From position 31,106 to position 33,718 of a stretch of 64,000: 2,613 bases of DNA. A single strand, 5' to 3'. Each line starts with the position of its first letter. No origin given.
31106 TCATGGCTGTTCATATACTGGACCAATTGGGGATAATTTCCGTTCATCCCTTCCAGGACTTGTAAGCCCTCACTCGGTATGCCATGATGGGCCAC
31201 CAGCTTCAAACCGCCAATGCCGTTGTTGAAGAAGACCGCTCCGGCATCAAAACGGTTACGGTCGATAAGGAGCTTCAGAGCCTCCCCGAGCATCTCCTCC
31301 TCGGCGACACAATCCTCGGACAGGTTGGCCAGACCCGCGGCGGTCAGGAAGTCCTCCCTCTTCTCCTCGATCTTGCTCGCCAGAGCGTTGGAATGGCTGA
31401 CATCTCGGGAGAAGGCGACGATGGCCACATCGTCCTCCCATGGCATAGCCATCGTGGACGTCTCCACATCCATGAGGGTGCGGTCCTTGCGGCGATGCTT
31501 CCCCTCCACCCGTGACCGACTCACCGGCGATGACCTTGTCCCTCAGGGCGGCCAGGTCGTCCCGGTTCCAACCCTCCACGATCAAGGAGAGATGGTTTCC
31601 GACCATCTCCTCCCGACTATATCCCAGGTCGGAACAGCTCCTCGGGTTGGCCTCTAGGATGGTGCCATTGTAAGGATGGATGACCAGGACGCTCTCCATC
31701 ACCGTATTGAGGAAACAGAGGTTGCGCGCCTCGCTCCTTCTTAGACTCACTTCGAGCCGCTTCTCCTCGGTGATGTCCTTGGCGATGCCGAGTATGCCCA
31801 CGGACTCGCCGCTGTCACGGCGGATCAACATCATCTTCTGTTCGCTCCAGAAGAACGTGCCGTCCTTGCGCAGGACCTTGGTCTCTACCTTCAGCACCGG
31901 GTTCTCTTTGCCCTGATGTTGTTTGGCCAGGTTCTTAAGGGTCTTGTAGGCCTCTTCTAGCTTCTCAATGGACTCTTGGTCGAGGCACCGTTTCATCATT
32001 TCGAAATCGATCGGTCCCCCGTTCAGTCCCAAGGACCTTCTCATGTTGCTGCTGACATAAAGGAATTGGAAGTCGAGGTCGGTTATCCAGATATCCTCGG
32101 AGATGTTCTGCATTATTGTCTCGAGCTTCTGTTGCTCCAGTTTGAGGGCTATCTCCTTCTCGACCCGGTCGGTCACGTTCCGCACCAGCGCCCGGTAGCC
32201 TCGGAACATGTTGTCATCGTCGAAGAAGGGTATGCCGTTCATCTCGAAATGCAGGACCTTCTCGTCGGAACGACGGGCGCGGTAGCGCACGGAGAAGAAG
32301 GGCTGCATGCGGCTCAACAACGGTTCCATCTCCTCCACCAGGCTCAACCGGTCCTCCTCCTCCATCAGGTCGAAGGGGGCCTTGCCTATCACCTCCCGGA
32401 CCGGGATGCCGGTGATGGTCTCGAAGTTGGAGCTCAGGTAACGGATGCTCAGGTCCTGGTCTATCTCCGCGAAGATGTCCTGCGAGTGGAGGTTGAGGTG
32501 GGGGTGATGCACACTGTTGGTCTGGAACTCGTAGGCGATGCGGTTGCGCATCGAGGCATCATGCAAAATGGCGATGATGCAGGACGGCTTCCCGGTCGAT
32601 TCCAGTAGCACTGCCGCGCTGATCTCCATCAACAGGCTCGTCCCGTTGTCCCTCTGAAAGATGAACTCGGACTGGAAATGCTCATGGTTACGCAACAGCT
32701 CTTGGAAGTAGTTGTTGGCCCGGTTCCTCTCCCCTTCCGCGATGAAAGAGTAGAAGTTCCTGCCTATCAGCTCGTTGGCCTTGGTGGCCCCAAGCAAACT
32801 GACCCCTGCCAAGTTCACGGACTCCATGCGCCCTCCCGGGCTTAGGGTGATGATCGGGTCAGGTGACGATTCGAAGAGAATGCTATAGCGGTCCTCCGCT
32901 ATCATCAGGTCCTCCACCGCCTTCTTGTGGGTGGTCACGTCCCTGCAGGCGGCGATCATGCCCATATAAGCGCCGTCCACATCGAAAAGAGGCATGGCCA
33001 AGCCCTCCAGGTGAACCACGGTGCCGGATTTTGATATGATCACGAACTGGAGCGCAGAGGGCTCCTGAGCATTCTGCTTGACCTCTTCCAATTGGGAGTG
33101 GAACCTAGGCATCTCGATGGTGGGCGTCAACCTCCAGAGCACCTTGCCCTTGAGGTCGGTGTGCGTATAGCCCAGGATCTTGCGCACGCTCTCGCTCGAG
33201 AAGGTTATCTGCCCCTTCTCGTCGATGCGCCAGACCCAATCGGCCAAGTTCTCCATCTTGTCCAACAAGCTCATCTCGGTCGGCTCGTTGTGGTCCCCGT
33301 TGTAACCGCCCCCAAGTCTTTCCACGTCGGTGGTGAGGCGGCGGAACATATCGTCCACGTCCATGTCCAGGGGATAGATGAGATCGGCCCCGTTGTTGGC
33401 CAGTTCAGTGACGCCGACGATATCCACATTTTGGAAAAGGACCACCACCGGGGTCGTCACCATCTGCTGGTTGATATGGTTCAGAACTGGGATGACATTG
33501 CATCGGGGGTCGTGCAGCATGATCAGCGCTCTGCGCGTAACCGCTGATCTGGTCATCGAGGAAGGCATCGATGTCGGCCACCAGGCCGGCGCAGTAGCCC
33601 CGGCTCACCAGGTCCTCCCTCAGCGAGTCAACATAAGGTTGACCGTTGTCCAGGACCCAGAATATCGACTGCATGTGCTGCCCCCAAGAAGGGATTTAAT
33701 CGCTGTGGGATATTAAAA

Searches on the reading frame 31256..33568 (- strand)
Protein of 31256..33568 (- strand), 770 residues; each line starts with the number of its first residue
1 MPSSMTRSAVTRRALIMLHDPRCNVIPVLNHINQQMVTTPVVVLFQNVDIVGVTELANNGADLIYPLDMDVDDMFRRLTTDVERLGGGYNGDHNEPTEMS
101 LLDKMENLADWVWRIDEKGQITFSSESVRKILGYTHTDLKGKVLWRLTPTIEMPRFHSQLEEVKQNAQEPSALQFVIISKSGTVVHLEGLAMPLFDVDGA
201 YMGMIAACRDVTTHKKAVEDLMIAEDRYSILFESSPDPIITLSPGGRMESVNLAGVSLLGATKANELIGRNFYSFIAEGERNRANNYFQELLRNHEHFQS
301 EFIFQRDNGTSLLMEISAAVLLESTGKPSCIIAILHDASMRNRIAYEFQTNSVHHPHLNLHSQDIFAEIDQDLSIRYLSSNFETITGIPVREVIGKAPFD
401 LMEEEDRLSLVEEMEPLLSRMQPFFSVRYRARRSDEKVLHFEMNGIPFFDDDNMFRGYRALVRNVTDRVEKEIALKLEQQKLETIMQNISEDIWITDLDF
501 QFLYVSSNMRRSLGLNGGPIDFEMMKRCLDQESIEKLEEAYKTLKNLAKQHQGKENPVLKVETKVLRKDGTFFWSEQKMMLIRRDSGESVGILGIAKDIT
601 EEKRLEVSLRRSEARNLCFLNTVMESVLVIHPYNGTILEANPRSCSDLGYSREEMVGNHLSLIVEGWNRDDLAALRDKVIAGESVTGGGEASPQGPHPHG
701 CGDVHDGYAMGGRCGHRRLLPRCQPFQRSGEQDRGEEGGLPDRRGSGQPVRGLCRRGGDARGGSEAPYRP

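Call 87: search_protein_families(library=pfam, proteins=[window:31256-33568:-], max_evalue=0.000001)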
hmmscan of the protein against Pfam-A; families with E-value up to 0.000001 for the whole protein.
window:31256-33568:- (770 aa): 7 families
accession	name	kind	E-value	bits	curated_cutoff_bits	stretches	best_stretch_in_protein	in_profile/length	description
PF13426.13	PAS_9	-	1.6e-52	176.5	27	4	111-212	3-102/103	PAS domain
PF00989.32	PAS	-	7.4e-49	164.9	22.6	3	105-211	7-113/113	PAS fold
PF08448.16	PAS_4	-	1e-43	148.5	23.1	3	361-469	3-109/110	PAS fold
PF08447.18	PAS_3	-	1.4e-33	115.4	25.6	2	377-453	3-80/89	PAS fold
PF13188.13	PAS_8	-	1.5e-15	56.8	21.8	0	227-272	2-43/65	PAS domain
PF24820.1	Diguanyl_cycl_sensor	-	3.1e-10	40.4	28.1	0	237-337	7-109/109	Diguanylate cyclase-like sensor domain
PF14598.12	PAS_11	-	2e-08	34.6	25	0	263-332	28-97/109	PAS domain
